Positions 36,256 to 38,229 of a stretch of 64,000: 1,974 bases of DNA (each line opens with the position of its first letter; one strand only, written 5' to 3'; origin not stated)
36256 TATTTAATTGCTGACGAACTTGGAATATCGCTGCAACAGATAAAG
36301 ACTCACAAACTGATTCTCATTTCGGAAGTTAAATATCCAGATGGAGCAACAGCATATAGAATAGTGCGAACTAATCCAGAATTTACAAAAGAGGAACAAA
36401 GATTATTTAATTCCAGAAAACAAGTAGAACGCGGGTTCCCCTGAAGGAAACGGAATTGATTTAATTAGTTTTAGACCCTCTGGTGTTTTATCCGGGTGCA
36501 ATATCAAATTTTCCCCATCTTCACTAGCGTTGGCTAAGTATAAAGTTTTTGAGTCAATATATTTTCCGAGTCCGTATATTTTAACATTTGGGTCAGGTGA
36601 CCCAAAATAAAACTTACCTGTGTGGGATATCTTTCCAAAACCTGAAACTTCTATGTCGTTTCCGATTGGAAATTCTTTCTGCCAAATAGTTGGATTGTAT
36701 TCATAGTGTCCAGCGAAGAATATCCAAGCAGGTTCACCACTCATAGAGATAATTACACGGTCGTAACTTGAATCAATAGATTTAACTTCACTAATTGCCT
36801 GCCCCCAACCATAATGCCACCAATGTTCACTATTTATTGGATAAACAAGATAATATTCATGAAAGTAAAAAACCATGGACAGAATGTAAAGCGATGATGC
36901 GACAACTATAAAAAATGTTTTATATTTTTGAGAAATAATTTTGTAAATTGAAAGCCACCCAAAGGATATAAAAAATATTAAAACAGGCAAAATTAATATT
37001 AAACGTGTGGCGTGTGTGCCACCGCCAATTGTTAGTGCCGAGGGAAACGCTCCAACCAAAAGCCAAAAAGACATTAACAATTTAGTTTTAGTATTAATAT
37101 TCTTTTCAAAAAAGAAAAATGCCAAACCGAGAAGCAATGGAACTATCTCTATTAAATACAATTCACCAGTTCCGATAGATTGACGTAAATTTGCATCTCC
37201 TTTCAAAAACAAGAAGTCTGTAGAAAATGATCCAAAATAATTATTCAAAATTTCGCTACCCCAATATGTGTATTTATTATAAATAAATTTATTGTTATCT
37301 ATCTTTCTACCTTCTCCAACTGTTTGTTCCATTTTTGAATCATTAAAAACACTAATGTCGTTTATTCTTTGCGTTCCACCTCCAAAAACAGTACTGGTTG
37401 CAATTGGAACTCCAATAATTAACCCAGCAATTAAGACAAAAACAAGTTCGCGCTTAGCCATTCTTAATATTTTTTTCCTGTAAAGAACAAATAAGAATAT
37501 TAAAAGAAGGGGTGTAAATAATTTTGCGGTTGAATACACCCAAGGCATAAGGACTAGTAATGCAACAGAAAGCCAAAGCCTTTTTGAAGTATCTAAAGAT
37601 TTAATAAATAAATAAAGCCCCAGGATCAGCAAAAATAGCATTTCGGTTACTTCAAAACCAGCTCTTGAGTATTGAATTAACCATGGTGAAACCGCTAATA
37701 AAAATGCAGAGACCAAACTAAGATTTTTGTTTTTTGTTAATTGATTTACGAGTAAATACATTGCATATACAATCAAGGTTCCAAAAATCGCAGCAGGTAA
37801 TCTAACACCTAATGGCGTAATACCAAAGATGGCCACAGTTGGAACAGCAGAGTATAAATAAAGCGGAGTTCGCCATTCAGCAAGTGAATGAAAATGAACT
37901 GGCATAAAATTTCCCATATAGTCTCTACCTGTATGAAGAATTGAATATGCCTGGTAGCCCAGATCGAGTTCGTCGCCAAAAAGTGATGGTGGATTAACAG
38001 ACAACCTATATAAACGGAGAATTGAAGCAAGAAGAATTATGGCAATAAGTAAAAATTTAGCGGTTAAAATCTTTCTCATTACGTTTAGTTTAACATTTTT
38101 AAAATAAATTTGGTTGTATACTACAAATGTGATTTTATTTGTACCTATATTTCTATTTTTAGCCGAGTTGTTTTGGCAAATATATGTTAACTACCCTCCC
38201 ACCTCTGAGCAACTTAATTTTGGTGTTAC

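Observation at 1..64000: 64-kb glycosylation super-locus with at least 13 GT-C membrane transferases, 7 lipid-sugar GT2 synthases and no housekeeping genes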

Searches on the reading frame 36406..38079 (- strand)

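Call 7: search_protein_families(library=pfam, proteins=[window:36406-38079:-], max_evalue=0.001)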
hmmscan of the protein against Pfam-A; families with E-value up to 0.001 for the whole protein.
window:36406-38079:- (558 aa): 2 families
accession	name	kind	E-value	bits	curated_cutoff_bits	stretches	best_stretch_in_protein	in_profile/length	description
PF13231.12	PMT_2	-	3.1e-08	34.4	26.1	1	71-222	3-154/160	Dolichyl-phosphate-mannose-protein mannosyltransferase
PF02366.24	PMT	-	6.4e-06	26.3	22.7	1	14-175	3-173/245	Dolichyl-phosphate-mannose-protein mannosyltransferase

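Call 95: search_protein_families(library=ncbifam, proteins=[window:36406-38079:-], max_evalue=0.001)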
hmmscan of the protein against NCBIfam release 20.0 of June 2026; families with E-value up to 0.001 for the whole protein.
window:36406-38079:- (558 aa): 3 families
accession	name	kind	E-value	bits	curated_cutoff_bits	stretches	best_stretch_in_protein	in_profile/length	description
TIGR03663.1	TIGR03663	subfamily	2.1e-15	56.7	126.25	1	10-211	3-192/435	flippase activity-associated protein Agl23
NF047440.1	LA3751_2_3_fam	subfamily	2e-06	26.9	200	1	76-224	87-235/460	LA_3751/LA_3752 family putative glycosyltransferase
NF058602.1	PrMnsylTfPmt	equivalog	3.5e-05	22.8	800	1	83-154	112-184/530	protein O-mannosyltransferase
